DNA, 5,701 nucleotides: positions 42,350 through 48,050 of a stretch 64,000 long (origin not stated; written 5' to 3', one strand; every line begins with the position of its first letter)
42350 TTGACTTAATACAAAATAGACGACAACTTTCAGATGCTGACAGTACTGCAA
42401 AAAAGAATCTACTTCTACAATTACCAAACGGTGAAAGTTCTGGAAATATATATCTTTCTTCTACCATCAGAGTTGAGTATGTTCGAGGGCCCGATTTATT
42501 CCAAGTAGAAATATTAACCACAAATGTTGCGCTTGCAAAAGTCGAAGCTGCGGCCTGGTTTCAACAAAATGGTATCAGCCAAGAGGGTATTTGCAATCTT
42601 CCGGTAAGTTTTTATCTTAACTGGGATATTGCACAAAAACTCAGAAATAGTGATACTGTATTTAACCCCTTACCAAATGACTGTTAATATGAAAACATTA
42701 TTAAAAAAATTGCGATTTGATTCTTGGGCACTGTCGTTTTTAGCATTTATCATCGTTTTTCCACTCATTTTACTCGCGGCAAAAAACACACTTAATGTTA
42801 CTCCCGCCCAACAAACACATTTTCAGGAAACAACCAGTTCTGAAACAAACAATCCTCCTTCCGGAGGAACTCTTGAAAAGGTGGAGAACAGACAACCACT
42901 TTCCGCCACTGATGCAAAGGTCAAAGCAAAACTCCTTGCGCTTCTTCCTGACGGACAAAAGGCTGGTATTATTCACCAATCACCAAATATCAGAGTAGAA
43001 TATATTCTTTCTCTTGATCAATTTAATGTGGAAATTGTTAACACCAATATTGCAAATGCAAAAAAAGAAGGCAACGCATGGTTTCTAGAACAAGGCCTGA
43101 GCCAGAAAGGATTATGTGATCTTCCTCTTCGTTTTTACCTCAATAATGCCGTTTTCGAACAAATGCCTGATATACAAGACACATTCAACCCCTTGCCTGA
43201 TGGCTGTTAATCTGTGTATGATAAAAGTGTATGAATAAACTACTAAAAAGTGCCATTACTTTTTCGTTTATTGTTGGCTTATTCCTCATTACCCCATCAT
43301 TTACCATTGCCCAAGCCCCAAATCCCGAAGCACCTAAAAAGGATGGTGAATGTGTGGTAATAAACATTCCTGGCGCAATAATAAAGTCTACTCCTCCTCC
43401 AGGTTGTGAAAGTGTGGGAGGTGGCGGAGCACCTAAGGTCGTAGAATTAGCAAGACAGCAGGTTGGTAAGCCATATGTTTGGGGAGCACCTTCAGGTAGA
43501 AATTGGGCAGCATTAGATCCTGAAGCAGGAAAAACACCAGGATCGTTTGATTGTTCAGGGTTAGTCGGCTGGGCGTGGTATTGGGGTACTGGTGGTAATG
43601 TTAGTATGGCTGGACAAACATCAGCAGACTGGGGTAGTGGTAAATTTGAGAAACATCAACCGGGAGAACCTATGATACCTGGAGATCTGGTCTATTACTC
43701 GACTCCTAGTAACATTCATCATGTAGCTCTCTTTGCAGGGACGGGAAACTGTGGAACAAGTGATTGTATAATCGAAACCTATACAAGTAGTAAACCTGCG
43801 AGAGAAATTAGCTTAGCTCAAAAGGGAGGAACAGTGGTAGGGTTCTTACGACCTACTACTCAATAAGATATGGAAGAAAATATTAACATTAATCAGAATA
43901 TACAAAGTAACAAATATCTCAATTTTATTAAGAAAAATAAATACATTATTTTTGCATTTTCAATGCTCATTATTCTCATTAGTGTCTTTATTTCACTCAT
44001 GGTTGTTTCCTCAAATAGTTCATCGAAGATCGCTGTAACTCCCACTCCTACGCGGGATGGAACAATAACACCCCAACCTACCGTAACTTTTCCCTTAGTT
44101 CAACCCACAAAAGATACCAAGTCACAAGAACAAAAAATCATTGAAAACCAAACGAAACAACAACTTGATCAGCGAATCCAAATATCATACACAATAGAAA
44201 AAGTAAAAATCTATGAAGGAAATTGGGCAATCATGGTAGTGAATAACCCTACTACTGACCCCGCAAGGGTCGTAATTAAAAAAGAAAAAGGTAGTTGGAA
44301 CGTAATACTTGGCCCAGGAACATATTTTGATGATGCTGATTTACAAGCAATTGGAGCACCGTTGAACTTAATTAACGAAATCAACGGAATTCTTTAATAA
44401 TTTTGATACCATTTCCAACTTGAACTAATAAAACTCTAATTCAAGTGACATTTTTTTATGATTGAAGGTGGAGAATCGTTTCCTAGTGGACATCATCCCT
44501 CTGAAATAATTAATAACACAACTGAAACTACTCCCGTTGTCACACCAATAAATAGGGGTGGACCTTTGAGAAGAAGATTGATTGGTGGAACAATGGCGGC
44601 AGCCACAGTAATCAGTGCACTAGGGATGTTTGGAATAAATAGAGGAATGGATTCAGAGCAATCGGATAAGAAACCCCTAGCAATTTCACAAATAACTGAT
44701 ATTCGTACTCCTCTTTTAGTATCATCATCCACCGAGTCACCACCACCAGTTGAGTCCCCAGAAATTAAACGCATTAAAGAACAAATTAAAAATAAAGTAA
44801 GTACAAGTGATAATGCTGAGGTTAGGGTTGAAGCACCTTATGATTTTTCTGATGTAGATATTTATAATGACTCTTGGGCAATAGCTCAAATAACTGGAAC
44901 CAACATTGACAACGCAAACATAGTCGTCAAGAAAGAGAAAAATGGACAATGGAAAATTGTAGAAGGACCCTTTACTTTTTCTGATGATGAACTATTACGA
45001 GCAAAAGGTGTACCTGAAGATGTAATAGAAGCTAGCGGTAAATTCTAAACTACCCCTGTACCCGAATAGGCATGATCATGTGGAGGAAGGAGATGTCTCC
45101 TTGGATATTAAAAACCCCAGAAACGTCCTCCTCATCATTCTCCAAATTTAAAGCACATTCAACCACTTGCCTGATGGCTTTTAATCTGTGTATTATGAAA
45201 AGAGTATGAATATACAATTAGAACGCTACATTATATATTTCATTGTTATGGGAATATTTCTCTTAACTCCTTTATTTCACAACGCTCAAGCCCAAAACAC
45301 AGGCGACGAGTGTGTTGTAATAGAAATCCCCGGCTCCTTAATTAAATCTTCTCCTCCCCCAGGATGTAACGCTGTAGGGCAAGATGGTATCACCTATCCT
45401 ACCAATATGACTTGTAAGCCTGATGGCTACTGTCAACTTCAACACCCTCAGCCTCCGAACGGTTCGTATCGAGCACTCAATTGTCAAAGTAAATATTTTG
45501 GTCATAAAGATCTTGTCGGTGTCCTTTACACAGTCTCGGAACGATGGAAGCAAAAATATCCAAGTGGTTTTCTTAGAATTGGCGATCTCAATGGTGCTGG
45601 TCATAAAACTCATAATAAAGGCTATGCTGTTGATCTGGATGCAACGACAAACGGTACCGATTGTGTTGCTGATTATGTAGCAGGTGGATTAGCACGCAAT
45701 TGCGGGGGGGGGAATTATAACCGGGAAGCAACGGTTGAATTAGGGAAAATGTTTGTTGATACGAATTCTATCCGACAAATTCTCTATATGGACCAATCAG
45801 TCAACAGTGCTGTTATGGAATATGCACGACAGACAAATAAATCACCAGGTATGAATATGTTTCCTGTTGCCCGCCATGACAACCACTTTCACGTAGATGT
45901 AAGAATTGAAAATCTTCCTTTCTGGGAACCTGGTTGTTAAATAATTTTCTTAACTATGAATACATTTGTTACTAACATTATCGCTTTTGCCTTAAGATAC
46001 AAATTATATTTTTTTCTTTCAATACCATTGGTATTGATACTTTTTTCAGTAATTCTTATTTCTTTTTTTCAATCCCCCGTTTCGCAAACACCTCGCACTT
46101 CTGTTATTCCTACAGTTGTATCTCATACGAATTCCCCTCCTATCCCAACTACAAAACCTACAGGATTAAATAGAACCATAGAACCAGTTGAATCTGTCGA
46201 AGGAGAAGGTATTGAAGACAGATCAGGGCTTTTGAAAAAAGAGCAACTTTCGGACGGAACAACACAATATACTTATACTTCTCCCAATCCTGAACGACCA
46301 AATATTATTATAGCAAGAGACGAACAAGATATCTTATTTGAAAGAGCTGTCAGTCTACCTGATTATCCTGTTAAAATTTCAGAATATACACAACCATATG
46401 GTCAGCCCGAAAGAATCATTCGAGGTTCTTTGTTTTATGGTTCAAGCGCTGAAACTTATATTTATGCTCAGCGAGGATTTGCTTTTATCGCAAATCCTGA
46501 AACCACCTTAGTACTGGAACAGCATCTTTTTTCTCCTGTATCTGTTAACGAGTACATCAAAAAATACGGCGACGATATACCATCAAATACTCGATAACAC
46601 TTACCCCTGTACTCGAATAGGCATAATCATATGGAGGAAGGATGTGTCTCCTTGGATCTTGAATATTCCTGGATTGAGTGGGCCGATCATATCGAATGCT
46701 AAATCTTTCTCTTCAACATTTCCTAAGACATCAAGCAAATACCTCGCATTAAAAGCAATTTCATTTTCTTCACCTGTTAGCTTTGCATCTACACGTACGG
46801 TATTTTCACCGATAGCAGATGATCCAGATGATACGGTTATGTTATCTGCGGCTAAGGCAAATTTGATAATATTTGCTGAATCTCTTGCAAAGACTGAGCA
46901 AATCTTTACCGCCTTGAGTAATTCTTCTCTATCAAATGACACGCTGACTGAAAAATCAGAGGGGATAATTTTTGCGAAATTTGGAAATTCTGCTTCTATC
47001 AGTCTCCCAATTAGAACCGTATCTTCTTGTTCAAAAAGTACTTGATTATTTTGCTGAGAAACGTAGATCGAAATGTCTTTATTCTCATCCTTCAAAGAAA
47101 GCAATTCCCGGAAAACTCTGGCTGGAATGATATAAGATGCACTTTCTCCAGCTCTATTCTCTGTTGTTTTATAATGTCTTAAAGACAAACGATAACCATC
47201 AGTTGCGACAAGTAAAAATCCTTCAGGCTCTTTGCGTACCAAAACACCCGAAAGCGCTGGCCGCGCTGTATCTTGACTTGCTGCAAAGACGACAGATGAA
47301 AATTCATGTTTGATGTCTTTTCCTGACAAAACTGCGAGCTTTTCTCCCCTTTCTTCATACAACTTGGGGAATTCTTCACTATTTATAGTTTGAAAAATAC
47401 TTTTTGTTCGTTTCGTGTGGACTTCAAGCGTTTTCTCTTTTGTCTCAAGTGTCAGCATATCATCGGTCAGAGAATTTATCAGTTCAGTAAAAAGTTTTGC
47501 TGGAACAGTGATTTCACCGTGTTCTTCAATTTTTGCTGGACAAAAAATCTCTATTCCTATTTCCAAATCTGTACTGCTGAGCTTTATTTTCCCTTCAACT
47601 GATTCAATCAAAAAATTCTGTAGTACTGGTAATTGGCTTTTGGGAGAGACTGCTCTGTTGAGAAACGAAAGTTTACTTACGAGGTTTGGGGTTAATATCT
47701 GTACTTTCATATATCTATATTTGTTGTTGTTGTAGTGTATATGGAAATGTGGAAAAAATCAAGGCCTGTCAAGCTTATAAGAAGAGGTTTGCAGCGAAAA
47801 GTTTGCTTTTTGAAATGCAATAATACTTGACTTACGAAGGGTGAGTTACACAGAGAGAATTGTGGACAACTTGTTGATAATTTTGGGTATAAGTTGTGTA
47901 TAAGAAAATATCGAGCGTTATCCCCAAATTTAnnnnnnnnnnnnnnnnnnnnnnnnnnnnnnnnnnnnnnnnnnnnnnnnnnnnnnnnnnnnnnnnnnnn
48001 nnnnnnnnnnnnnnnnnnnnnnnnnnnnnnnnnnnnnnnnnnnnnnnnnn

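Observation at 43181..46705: Tandem hydrolase-cassette duplication that copied the dnaN 3' end and a family-P gene end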

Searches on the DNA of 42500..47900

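Call 70: search_rna_families(source=window, start=42500, end=47900, threshold=evalue, max_evalue=1)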
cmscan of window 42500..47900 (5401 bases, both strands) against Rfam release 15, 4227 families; matches with E-value up to 1: 0.
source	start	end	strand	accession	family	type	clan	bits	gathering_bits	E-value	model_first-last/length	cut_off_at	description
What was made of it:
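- Tried and rejected: Rfam gave no match (call 70).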

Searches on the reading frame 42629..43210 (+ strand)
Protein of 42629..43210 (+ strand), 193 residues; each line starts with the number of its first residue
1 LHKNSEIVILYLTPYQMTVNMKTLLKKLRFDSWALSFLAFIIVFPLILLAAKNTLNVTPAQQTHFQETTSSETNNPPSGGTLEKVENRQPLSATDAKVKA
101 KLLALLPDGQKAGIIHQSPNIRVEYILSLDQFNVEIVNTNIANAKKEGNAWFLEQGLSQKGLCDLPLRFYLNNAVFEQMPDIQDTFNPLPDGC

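Call 7: search_protein_families(library=pfam, proteins=[window:42629-43210:+], max_evalue=0.01)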
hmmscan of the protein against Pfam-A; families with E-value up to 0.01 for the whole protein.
window:42629-43210:+ (193 aa): 0 families

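Call 38: search_protein_families(library=ncbifam, proteins=[window:42689-43210:+], max_evalue=0.01)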
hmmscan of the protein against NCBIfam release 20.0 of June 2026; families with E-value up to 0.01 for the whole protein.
window:42689-43210:+ (173 aa): 0 families

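Call 50: search_protein_families(library=phrogs, proteins=[window:42689-43210:+], max_evalue=0.01)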
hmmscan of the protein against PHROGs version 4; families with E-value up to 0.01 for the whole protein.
window:42689-43210:+ (173 aa): 0 families

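Call 81: predict_structure(alignment_id=A4)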
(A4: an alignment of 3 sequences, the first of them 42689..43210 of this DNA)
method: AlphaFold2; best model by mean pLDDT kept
length: 173 residues; sequences in the alignment: 3
mean_pLDDT: 71.1   pTM: 0.59
mean pLDDT of the five models: 71.1, 70.5, 69.0, 65.0, 60.2
residues with pLDDT >= 90: 44; 70-90: 47; 50-70: 50; < 50: 32
segments of 3 or more residues with pLDDT < 50: 32-58
pLDDT, mean of each block of 10 residues (from residue 1): 52 57 55 43 35 43 62 94 92 94 91 89 85 92 86 81 61 60
secondary structure, 60 per line:
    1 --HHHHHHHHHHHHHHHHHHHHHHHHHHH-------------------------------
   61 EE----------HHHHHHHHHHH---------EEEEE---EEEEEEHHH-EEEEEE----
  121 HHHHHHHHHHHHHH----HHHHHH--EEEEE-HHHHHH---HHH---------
elements in order: H3-29 H73-83 E93-97 E101-106 E111-116 H121-134 H139-144 E147-151 H153-158

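Call 83: fold_search(model_id=the predicted structure, library=pdb)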
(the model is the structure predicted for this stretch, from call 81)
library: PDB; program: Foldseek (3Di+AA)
matches with E <= 10: 532; with E <= 0.001: 0
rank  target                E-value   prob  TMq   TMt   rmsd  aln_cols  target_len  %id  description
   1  8a3v_D                7.3e-02  0.30  0.20  0.23  14.3       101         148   19  Crystal structure of the Vibrio cholerae replicative helicase (VcDnaB) in complex with its loader protein (VcDciA) (released 2023-02-15)
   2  8a3v_C                3.0e-01  0.15  0.21  0.24  11.1       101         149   19  Crystal structure of the Vibrio cholerae replicative helicase (VcDnaB) in complex with its loader protein (VcDciA) (released 2023-02-15)
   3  2czr                  4.2e-01  0.20  0.15  0.13   9.7        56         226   16  Crystal structure of TBP-interacting protein (Tk-TIP26) and implications for its inhibition mechanism of the interaction (released 2006-02-14)
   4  5cuk                  4.5e-01  0.12  0.21  0.30   9.3        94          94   15  Crystal structure of the PscP SS domain (released 2015-12-02)
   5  7po0_a                5.1e-01  0.05  0.17  0.17  16.3       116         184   13  Assembly intermediate of human mitochondrial ribosome small subunit without mS37 in complex with RBFA and IF3 (released 2022-06-15)
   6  3lno_B                5.8e-01  0.10  0.18  0.24   9.8        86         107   12  Crystal Structure of Domain of Unknown Function DUF59 from Bacillus anthracis (released 2010-02-16)
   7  3lno_D                7.1e-01  0.09  0.18  0.24   9.6        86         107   12  Crystal Structure of Domain of Unknown Function DUF59 from Bacillus anthracis (released 2010-02-16)
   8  8csr_6                7.5e-01  0.09  0.19  0.24  12.7       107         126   13  Human mitochondrial small subunit assembly intermediate (State C) (released 2022-12-14)
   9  9g5b_a                8.1e-01  0.08  0.18  0.25  10.1       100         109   15  Assembly intermediate of human mitochondrial ribosome small subunit (State A) (released 2025-04-23)
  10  8y9b_A                8.6e-01  0.15  0.20  0.42   7.7        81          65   17  TcdB1 in complex with mini-binder (released 2024-08-28)
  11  9kvy_B                8.6e-01  0.10  0.22  0.15   9.4        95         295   10  Cryo-EM structure of SLC30A10, determined in asymmetric conformations-one subunit in an inward-facing Mn2+-bound and t (released 2025-10-15)
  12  4hpv_A                8.6e-01  0.08  0.19  0.10   8.6       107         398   17  Crystal structure of S-Adenosylmethionine synthetase from Sulfolobus solfataricus (released 2012-11-14)
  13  2ei9                  9.2e-01  0.18  0.20  0.17   5.4        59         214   22  Crystal structure of R1Bm endonuclease domain (released 2007-07-17)
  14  8j7t_A                9.2e-01  0.11  0.20  0.14   9.0        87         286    7  Cryo-EM structure of hZnT7-Fab complex in zinc-unbound state, determined in outward-facing conformation (released 2023-09-20)
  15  3lno_A                9.2e-01  0.08  0.19  0.26   9.6        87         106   11  Crystal Structure of Domain of Unknown Function DUF59 from Bacillus anthracis (released 2010-02-16)
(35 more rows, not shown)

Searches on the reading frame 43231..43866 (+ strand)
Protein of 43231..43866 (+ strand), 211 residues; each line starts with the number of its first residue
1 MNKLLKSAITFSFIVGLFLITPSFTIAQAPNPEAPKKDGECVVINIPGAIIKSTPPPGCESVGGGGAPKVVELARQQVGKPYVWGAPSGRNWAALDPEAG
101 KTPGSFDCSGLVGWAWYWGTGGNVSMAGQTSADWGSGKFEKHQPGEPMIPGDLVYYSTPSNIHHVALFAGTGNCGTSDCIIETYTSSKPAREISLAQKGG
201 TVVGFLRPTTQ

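Call 7: search_protein_families(library=pfam, proteins=[window:43231-43866:+], max_evalue=0.01)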
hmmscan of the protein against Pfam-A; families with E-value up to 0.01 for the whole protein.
window:43231-43866:+ (211 aa): 1 family
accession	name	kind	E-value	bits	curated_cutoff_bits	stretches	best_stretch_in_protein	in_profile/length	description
PF00877.26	NLPC_P60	-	1.2e-10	41.7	23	1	79-173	1-76/105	NlpC/P60 family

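Call 10: find_encoding_contigs(protein=window:43231-43866:+, flank=10000, max_places=10)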
Protein window:43231-43866:+ (211 aa): no gene with exactly this product is on record in the collection.

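Call 38: search_protein_families(library=ncbifam, proteins=[window:43231-43866:+], max_evalue=0.01)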
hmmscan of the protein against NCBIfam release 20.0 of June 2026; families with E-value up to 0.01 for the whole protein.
window:43231-43866:+ (211 aa): 7 families
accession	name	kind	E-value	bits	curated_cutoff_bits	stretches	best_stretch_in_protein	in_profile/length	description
NF038345.1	wall_hydro_RipC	exception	1e-08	35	425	1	28-173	216-335/362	peptidoglycan hydrolase RipC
NF033742.1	NlpC_p60_RipB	exception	2.5e-06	27.3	335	1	69-174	79-176/206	NlpC/P60 family peptidoglycan endopeptidase RipB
NF033741.1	NlpC_p60_RipA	exception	4.8e-05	22.6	625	1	70-173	331-426/457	NlpC/P60 family peptidoglycan endopeptidase RipA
NF040678.1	EntFM_CwpFM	equivalog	0.00016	20.8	720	1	98-173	329-399/430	enterotoxin EntFM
NF046048.1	NlpC_P60_DIP1281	equivalog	0.0006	18.7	517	1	70-173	455-558/587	DIP1281 family NlpC/P60 protein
NF033743.1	NlpC_inact_RipD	exception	0.0016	17.9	215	1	13-173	6-153/181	NlpC/P60 family peptidoglycan-binding protein RipD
NF010495.0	PRK13914.1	equivalog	0.0045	16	647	1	99-173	384-452/481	invasion associated endopeptidase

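Call 50: search_protein_families(library=phrogs, proteins=[window:43231-43866:+], max_evalue=0.01)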
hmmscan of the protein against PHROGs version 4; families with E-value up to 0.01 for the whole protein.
window:43231-43866:+ (211 aa): 5 families
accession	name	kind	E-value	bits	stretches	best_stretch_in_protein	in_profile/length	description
phrog_329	-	tail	7.9e-13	48.5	1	64-174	532-626/949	minor tail protein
phrog_12508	-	unknown function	2.3e-08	34.9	1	68-172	141-227/260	-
phrog_1015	-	tail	2.3e-05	24.2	1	63-176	643-764/795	tail protein with lysin activity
phrog_400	-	tail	0.00021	21.3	1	69-173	534-620/654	tail protein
phrog_20677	-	unknown function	0.002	17.5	1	107-176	461-529/631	-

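Call 69: find_related_loci(query=window:43231-43866:+, collection=viral_contigs, flank=5000)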
Query window:43231-43866:+ (211 aa) in viral_contigs; peptide patterns used: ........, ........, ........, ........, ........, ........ (x = any residue, [..] = any of these).
35 stretches matched a pattern; 29 encode a relative of the query (tblastn E <= 1e-3); 29 distinct loci.
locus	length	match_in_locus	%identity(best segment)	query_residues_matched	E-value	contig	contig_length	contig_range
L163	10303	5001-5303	38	65-197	1e-9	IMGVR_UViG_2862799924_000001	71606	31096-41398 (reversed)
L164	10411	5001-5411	31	49-196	1e-9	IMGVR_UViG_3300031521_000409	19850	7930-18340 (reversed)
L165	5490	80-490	31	49-196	1e-9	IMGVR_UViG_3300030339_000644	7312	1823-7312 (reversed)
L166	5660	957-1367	31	49-196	1e-9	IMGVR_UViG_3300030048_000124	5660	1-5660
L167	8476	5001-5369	31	38-173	3e-9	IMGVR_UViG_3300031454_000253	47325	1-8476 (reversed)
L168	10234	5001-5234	31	71-172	3e-9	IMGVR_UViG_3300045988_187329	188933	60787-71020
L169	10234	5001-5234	31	71-172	3e-9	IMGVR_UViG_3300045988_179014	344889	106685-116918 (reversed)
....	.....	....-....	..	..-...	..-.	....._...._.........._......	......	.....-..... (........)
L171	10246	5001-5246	32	69-174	6e-9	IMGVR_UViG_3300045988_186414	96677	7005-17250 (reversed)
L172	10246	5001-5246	32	69-174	6e-9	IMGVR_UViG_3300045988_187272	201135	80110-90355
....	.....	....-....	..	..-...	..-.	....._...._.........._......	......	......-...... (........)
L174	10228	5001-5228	34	76-170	2e-8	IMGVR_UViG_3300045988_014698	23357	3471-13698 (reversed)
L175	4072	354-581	32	76-170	2e-8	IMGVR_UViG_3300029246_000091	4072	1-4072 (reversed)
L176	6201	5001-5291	31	65-174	3e-7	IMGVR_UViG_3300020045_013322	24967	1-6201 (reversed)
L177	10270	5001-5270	34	69-174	5e-7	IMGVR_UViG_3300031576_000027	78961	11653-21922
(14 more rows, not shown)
